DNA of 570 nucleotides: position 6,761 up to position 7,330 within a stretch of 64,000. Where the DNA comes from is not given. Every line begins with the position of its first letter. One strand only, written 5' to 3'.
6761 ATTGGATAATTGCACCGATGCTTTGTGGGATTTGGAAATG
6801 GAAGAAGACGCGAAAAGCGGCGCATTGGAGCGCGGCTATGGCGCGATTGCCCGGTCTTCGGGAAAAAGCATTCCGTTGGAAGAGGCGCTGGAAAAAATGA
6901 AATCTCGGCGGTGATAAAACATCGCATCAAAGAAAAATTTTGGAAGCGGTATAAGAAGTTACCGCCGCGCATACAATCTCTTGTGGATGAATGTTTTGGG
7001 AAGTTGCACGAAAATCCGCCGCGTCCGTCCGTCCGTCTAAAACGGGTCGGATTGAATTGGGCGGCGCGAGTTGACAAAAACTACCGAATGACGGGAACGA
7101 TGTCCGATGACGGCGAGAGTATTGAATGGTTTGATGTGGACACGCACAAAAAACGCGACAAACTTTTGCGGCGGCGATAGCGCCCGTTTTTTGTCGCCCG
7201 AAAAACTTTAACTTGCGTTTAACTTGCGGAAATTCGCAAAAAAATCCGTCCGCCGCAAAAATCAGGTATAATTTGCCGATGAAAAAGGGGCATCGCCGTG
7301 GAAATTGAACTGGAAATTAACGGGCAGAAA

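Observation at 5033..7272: Near-identical tandem triplication of a RelE/ParE-like two-gene module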

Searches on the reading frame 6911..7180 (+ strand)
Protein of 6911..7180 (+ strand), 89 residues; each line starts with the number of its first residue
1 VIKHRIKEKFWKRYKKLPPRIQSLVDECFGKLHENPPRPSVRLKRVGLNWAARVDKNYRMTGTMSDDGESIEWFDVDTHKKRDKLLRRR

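Call 5: search_protein_families(library=pfam, proteins=[window:6914-7180:+], max_evalue=1)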
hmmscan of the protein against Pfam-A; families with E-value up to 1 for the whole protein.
window:6914-7180:+ (88 aa): 1 family
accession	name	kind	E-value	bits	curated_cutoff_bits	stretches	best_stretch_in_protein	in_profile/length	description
PF20383.3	DUF6678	-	0.1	13.2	24.5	1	34-82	30-79/122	Family of unknown function (DUF6678)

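Call 6: search_protein_families(library=ncbifam, proteins=[window:6914-7180:+], max_evalue=1)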
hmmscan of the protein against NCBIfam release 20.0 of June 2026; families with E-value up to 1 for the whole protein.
window:6914-7180:+ (88 aa): 0 families

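Call 7: find_homologous_proteins(query=window:6911-7177:+)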
Query window:6911-7177:+ (89 aa): 2 proteins with E <= 0.001 among 4 candidates.
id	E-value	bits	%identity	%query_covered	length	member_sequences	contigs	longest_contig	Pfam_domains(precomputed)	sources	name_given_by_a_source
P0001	1.3e-40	155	82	99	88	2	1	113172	-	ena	-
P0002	7.4e-24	101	98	55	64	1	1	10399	-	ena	-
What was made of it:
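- Tried and rejected: It found only sister-strain copies (call 7).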

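Call 11: find_encoding_contigs(protein=P0002, flank=10000)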
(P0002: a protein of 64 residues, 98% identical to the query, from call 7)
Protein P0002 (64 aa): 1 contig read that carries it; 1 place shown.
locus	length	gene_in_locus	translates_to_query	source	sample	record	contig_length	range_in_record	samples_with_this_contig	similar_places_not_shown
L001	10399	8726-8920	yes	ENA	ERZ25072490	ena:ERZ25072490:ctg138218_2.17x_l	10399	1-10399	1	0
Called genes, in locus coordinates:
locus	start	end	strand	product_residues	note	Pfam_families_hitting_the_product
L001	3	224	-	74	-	?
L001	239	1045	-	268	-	-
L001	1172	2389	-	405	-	PF14487:DarT, PF01661:Macro (faint)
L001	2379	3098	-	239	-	PF00165:HTH_AraC (faint), PF12833:HTH_18, PF01035:DNA_binding_1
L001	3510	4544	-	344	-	PF01138:RNase_PH, PF00013:KH_1, PF00575:S1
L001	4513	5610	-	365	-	PF01138:RNase_PH, PF03725:RNase_PH_C, PF03726:PNPase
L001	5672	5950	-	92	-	PF00312:Ribosomal_S15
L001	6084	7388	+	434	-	PF01512:Complex1_51K, PF22461:SLBB_2, PF10531:SLBB, PF10589:NADH_4Fe-4S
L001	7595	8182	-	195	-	-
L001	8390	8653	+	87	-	-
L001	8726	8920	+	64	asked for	-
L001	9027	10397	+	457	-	?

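Call 12: find_encoding_contigs(protein=P0001, flank=10000)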
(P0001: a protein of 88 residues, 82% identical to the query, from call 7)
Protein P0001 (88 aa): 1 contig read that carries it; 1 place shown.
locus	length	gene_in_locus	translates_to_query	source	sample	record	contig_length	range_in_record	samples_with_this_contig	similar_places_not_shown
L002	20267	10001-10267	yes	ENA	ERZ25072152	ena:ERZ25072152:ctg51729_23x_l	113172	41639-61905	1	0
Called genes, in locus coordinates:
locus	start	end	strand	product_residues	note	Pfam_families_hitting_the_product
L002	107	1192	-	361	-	PF14487:DarT, PF01661:Macro (faint)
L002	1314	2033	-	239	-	PF00165:HTH_AraC (faint), PF12833:HTH_18, PF01035:DNA_binding_1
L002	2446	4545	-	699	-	PF01138:RNase_PH, PF03725:RNase_PH_C, PF03726:PNPase, PF01138:RNase_PH, PF00013:KH_1, PF00575:S1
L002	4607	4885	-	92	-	PF00312:Ribosomal_S15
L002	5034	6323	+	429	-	PF01512:Complex1_51K, PF10531:SLBB, PF22461:SLBB_2, PF10589:NADH_4Fe-4S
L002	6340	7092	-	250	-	-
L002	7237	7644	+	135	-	-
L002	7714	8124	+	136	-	-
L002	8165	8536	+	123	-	-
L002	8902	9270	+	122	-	-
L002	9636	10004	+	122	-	-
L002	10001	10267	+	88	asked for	-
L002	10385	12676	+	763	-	PF00111:Fer2 (weak), PF13510:Fer2_4, PF10588:NADH-G_4Fe-4S_3, PF22117:Fer4_Nqo3, PF22151:Fer4_NDSU1, PF00384:Molybdopterin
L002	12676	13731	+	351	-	PF00146:NADHdh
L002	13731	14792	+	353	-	PF02086:MethyltransfD12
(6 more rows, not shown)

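Call 25: search_protein_representatives(alignment_id=A2)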
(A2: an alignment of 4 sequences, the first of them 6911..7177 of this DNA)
Query: 4 sequences, 88 profile positions. Proteins with E-value up to 0.001 (for the whole library): 592; up to 1e-10: 21; up to 1e-30: 0. The best 150 are listed.
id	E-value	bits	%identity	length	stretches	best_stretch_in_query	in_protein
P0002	4.1e-28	113.4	-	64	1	39-88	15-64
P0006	1.6e-20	89.2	-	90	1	1-88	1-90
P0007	1.1e-19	86.5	-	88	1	1-88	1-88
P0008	2.3e-18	82.2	-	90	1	1-88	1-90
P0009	1.3e-15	73.4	-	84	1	1-85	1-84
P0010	2.5e-13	66.1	-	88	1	4-87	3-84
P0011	6.6e-13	64.7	-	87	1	1-77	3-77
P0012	1.4e-12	63.6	-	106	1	1-85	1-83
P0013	3.0e-12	62.6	-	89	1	1-86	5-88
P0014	7.5e-12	61.4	-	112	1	1-88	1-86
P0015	1.1e-11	60.8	-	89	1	2-67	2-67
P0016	2.5e-11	59.7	-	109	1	1-59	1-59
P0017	2.7e-11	59.6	-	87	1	2-87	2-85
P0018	2.8e-11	59.5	-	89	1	1-73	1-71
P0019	3.9e-11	59.1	-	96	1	1-87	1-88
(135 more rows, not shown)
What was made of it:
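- On Pfam PF24732 ParE_like: A profile of the window toxins retrieves 592 proteins at E <= 1e-3 (call 25).
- A profile of the window toxins finds 592 proteins at E <= 1e-3 among 1.84 billion (call 25).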

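Call 27: search_protein_families(library=pfam, alignment_id=A3, max_evalue=0.01)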
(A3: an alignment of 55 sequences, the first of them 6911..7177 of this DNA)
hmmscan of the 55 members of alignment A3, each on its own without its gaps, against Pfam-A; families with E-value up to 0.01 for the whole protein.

A. member 1, window:6911-7177:+ (89 aa): 0 families

B. families by the number of members that match (of 55 scanned): 4 families
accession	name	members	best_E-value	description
PF24732.2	ParE_like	50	6.2e-14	ParE-like toxin domain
PF21813.2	DUF6882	1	5.3e-05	Family of unknown function (DUF6882)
PF09907.15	HigB_toxin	1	6.6e-05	HigB_toxin, RelE-like toxic component of a toxin-antitoxin system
PF05973.20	Gp49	1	0.0094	Phage derived protein Gp49-like (DUF891)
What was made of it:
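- On Pfam PF24732 ParE_like: 50 of 55 aligned hits match PF24732, best E 6.2e-14 (call 27).
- Closest known: Pfam PF24732 'ParE-like toxin domain' proteins with their ~66-aa upstream partner. Same: The toxins are homologous (calls 25, 27).
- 50 of 55 aligned relatives match PF24732 ParE_like, best E 6e-14 (call 27).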

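Call 28: search_solved_structures(query=A3, max_evalue=1, show_alignments=3)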
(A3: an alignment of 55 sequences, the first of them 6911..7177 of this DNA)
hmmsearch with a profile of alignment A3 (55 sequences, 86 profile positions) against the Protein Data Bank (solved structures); distinct sequences matched with E-value up to 1: 6.
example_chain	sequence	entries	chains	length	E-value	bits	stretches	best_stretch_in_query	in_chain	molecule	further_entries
3bpq_B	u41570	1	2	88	0.14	15.6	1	1-57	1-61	Toxin RelE3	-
7v5y_E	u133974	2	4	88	0.27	14.7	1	26-65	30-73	Putative mRNA interferase YoeB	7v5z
7v6w_F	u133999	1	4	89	0.27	14.7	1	26-65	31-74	Putative mRNA interferase YoeB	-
9w2m_E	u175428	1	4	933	0.49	13.9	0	7-48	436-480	NLR family, pyrin domain containing 4F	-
12dl_MA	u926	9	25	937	0.49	13.9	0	7-48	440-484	NLR family, pyrin domain containing 4F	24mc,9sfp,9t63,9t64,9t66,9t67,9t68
3on4_A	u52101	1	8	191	0.96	12.9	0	8-31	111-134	Transcriptional regulator, TetR family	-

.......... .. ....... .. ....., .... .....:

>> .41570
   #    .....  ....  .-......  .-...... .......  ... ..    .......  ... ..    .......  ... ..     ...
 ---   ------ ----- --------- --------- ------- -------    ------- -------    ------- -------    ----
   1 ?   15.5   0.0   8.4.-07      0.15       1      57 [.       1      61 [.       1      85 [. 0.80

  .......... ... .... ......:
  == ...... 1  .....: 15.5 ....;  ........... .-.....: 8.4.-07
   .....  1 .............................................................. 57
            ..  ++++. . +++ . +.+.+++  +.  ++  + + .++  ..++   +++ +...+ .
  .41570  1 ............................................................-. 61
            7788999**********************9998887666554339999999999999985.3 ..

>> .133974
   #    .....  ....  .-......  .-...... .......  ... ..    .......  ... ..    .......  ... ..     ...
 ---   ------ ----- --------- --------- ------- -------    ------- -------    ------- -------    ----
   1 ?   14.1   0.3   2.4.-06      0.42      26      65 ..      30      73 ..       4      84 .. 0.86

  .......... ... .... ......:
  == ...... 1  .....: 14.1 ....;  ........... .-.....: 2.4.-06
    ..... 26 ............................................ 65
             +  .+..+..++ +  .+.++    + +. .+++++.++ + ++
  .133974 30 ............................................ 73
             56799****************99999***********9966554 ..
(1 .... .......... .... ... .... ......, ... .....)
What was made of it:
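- Tried and rejected: The family profile gave only weak RelE3 and YoeB hits (E 0.14-0.27, call 28).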

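Call 56: predict_structure(alignment_id=A3)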
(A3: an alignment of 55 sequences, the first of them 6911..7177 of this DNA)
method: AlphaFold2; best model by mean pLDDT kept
length: 89 residues; sequences in the alignment: 55
mean_pLDDT: 90.2   pTM: 0.78
mean pLDDT of the five models: 90.2, 87.7, 86.3, 84.9, 83.2
residues with pLDDT >= 90: 67; 70-90: 16; 50-70: 6; < 50: 0
segments of 3 or more residues with pLDDT < 50: none
pLDDT, mean of each block of 10 residues (from residue 1): 91 96 96 87 92 95 93 92 68
secondary structure, 60 per line:
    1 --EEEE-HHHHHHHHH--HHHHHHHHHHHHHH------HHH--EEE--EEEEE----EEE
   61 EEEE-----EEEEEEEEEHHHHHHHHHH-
elements in order: E3-6 H8-16 H19-32 E44-46 E49-53 E58-64 E70-78 H79-88
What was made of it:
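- On RelE/ParE toxin superfamily (fold level): The model has pLDDT 90.2 with elements E3-6, H8-16, H19-32, E44-46, E49-53, E58-64, E70-78, H79-88 (call 56).
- The AlphaFold2 model has pLDDT 90.2 with order beta-alpha-alpha-beta4-alpha (call 56).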

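Call 60: fold_search(model_id=the predicted structure, library=pdb)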
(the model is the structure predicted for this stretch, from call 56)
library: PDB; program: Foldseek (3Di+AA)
matches with E <= 10: 811; with E <= 0.001: 19
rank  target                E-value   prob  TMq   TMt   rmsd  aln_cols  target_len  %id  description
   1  3g5o_B                1.9e-05  1.00  0.62  0.67   3.8        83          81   24  The crystal structure of the toxin-antitoxin complex RelBE2 (Rv2865-2866) from Mycobacterium tuberculosis (released 2009-04-14)
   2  9g12_B                5.5e-05  1.00  0.65  0.68   3.6        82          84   17  Mycobacterium tuberculosis RelBE1 toxin-antitoxin system; rv1247c (relB1 antitoxin), rv1246c (relE1 toxin) (released 2025-12-17)
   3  3g5o_C                9.9e-05  1.00  0.64  0.65   3.6        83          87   26  The crystal structure of the toxin-antitoxin complex RelBE2 (Rv2865-2866) from Mycobacterium tuberculosis (released 2009-04-14)
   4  7v6w_E                1.1e-04  1.00  0.67  0.67   2.9        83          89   14  Crystal structure of heterohexameric Sa2YoeB-Sa2YefM complex bound to 26bp-DNA (released 2021-12-15)
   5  7v6w_F                1.2e-04  1.00  0.66  0.67   3.0        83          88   14  Crystal structure of heterohexameric Sa2YoeB-Sa2YefM complex bound to 26bp-DNA (released 2021-12-15)
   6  9lew_B                1.2e-04  1.00  0.65  0.65   2.9        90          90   13  The crystal structure of DinJ-YafQ complex from Vibrio cholerae (released 2025-07-30)
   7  2khe_MODEL_1_A        1.5e-04  1.00  0.63  0.63   3.6        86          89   15  Solution Structure of the Bacterial Toxin Rele from Thermus Thermophilus HB8 (released 2010-03-31)
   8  2a6r_C                1.8e-04  1.00  0.62  0.66   3.3        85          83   19  Crystal structure of YoeB under PEG condition (released 2005-08-23)
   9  1wmi_A                1.9e-04  1.00  0.63  0.63   3.7        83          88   18  Crystal structure of archaeal RelE-RelB complex from Pyrococcus horikoshii OT3 (released 2005-03-15)
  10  7v5y_E                2.3e-04  1.00  0.67  0.68   3.0        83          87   14  Crystal structure of hexameric complex of Sa2YoeB-Sa2YefM toxin-antitoxin from Staphylococcus aureus (released 2021-12-15)
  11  4lsy_A                4.6e-04  1.00  0.64  0.65   2.8        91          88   14  Crystal structure of copper-bound L66S mutant toxin from Helicobacter pylori (released 2014-02-05)
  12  4mmj                  6.4e-04  1.00  0.70  0.69   3.1        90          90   11  crystal structure of YafQ from E.coli strain BL21(DE3) (released 2014-06-25)
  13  8yxv_E                6.4e-04  1.00  0.65  0.68   2.8        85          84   14  Toxin-antitoxin complex from Streptococcus pneumoniae (released 2025-04-09)
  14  6n90_B                7.2e-04  1.00  0.65  0.66   3.1        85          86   14  YoeB/ParE toxin from Agrobacterium tumefaciens (released 2019-11-06)
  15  3oei_K                7.2e-04  1.00  0.62  0.64   3.4        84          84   12  Crystal structure of Mycobacterium tuberculosis RelJK (Rv3357-Rv3358-RelBE3) (released 2011-03-16)
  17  9g12_A                8.8e-04  1.00  0.64  0.67   3.0        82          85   22  Mycobacterium tuberculosis RelBE1 toxin-antitoxin system; rv1247c (relB1 antitoxin), rv1246c (relE1 toxin) (released 2025-12-17)
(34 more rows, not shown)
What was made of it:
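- On RelE/ParE toxin superfamily (fold level): Nineteen PDB chains match at E <= 1e-3; all are RelE, YoeB, YafQ or related toxins (call 60).
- Closest known: RelBE / YefM-YoeB / DinJ-YafQ type II systems. Same: Best structural matches of the toxin model: 3g5o, 9g12, 7v6w, 9lew, 2a6r, 4mmj (call 60).
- Foldseek top hits are RelE2 and RelE1 of M. tuberculosis, YoeB, YafQ and RelE, from E 1.9e-5, TM 0.62-0.70 (call 60).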

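Call 69: search_dna_similar(query=P0014, collection=plasmids, mode=protein, max_evalue=0.001, max_rows=12)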
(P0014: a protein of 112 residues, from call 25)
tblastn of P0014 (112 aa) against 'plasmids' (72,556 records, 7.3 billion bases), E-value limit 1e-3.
Records with a match: 4; places in all: 4; records where one place covers at least 80% of the query: 0.
Best place of each record, by identity: <60% 4.
By first word of the organism name: Kovacikia 2; Acaryochloris 2.
By predicted mobility (MOB-suite, as given by PLSDB): non-mobilizable 3; mobilizable 1.
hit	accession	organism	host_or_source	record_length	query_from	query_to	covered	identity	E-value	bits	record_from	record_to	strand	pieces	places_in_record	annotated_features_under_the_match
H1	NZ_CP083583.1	Kovacikia minuta CCNUW1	cell culture,fresh water lake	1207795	1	85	76%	52.3%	3e-23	100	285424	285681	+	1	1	record has no annotation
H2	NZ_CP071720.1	Acaryochloris sp. 'Moss Beach'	culture,intertidal zone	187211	1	84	75%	50.0%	1e-19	89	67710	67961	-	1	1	hypothetical protein (x2)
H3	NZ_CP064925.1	Acaryochloris marina S15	cell culture,surface of Pikea pinnata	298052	1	84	75%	50.0%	1e-19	89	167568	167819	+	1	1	hypothetical protein (x2)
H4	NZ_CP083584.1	Kovacikia minuta CCNUW1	cell culture,fresh water lake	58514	1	85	76%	36.4%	2e-11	66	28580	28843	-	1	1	hypothetical protein (x2)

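Call 70: get_annotated_region(hit=H3, flank=1500)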
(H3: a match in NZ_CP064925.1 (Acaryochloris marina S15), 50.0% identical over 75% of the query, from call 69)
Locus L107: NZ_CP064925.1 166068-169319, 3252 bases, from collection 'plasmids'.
description: Acaryochloris marina S15 plasmid unnamed10, complete sequence
organism: Acaryochloris marina S15 (NCBI taxid 2762553)
taxonomy: Bacteria; Cyanobacteriota; Cyanophyceae; Acaryochloridales; Acaryochloridaceae; Acaryochloris; Acaryochloris marina; Acaryochloris marina S15
host: -; source: cell culture,surface of Pikea pinnata; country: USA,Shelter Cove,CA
typing (MOB-suite, as given by PLSDB): mobilizable; relaxase MOBF,MOBF
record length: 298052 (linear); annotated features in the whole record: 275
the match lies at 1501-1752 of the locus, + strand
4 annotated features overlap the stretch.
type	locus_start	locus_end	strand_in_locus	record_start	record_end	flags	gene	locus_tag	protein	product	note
CDS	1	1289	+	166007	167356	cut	rppB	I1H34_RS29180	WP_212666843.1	two-component system sensor histidine kinase RppB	-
CDS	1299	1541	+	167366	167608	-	-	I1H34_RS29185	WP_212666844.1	hypothetical protein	-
CDS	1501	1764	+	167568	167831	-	-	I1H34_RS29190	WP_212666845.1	hypothetical protein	-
CDS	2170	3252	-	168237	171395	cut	-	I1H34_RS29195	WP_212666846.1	efflux RND transporter permease subunit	-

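Call 71: get_annotated_region(hit=H4, flank=1500)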
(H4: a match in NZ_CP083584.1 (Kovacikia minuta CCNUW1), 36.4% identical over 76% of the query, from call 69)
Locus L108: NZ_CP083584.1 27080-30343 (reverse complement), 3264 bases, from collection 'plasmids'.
description: Kovacikia minuta CCNUW1 strain CCNU0001 plasmid pB, complete sequence
organism: Kovacikia minuta CCNUW1 (NCBI taxid 2653194)
taxonomy: Bacteria; Cyanobacteriota; Cyanophyceae; Leptolyngbyales; Leptolyngbyaceae; Kovacikia; Kovacikia minuta; Kovacikia minuta CCNUW1
host: -; source: cell culture,fresh water lake; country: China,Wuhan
typing (MOB-suite, as given by PLSDB): non-mobilizable
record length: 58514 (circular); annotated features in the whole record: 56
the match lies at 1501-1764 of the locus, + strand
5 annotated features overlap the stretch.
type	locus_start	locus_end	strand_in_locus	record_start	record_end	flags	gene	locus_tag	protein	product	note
CDS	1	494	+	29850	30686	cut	-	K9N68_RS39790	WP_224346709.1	hypothetical protein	-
CDS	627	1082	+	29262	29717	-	-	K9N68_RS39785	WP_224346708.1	hypothetical protein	-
CDS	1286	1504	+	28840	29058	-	-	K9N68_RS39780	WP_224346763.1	hypothetical protein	-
CDS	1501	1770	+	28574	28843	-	-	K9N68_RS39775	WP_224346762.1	hypothetical protein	-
CDS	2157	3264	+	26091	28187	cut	-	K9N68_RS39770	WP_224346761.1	AAA family ATPase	-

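Call 76: search_protein_families(library=ncbifam, proteins=[P0014, P0012], max_evalue=5)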
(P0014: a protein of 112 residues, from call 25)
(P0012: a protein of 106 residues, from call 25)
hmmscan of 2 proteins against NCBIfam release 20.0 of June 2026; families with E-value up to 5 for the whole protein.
P0014 (112 aa): 0 families

P0012 (106 aa): 0 families

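Call 81: find_related_loci(query=A7, collection=genome_contigs, flank=1500)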
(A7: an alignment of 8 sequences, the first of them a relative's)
Query A7 (112 aa) in genome_contigs; peptide patterns used: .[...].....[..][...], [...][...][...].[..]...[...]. (x = any residue, [..] = any of these).
600 stretches matched a pattern (row limit reached: there are more); 589 encode a relative of the query (tblastn E <= 1e-3); the best 80 are kept; 80 distinct loci.
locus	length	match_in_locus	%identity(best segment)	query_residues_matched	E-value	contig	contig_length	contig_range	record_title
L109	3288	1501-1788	70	1-96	1e-45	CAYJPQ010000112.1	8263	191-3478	MAG TPA_asm: uncultured Bifidobacteriaceae bacterium isolate ERP124720_co1_137 genome assembly, contig: NODE_9790_length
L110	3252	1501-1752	70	1-84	1e-39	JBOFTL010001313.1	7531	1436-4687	MAG: Microcoleus sp. isolate WFFMC_MAG_631 k139_90097_flag=1_multi=6.0000_len=7531, whole genome shotgun sequence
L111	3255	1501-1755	67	1-85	8e-39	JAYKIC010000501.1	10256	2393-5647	MAG: Leptolyngbyaceae cyanobacterium isolate 318773 NODE_34987960, whole genome shotgun sequence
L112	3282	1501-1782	63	1-94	5e-38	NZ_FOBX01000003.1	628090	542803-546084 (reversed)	Bradyrhizobium sp. OK095, whole genome shotgun sequence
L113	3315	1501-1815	60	1-95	4e-38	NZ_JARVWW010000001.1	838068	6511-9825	Bradyrhizobium sp. SSUT77 NODE_1_length_838068_cov_14.582130, whole genome shotgun sequence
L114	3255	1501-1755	65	1-85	2e-37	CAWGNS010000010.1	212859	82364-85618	MAG: Terriglobia bacterium isolate MFD05684.bin.1.401 genome assembly, contig: contig_48389, whole genome shotgun sequen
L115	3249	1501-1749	70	1-83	2e-37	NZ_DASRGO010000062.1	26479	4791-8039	MAG: Methyloceanibacter sp. isolate SMAG_U10060 k141_1680645, whole genome shotgun sequence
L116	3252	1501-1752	67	1-84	2e-37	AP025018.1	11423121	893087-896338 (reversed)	Calothrix sp. PCC 7716 DNA, complete genome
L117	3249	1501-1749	70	1-83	2e-37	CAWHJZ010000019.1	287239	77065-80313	MAG: uncultured proteobacterium isolate MFD02923.bin.2.12 genome assembly, contig: contig_12855, whole genome shotgun se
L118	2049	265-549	60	1-95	3e-37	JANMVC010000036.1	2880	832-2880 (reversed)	MAG: Pyrinomonadaceae bacterium isolate SOY_1_B_metabat.116 SOY_1_B_k141_2678282, whole genome shotgun sequence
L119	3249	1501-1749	66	1-83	3e-37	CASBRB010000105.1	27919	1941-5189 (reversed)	MAG: uncultured cyanobacterium isolate PMM_0019 genome assembly, contig: PMM_0019_000000000105, whole genome shotgun seq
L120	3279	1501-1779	60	1-93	7e-37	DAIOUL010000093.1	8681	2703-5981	MAG TPA_asm: Rhodanobacteraceae bacterium isolate CTOTU9906 NODE_587_length_8681_cov_8.286112, whole genome shotgun sequ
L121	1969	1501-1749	65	1-83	1e-36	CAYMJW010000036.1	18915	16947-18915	MAG TPA_asm: uncultured Methyloceanibacter sp. isolate SRP237561_co1_207 genome assembly, contig: NODE_4839_length_18915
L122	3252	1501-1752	67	1-84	3e-36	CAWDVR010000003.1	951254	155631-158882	MAG: uncultured Acidobacteriota bacterium isolate MFD05747.bin.1.28 genome assembly, contig: contig_21025, whole genome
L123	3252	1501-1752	62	1-84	2e-36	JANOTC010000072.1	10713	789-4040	MAG: Gammaproteobacteria bacterium isolate VAR_39_metabat_35 VAR_39_k141_5319137, whole genome shotgun sequence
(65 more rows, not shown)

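Call 90: search_protein_families(library=padloc, proteins=[window:6911-7180:+], max_evalue=0.1)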
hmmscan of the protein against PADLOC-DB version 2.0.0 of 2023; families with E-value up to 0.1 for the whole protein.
window:6911-7180:+ (89 aa): 0 families
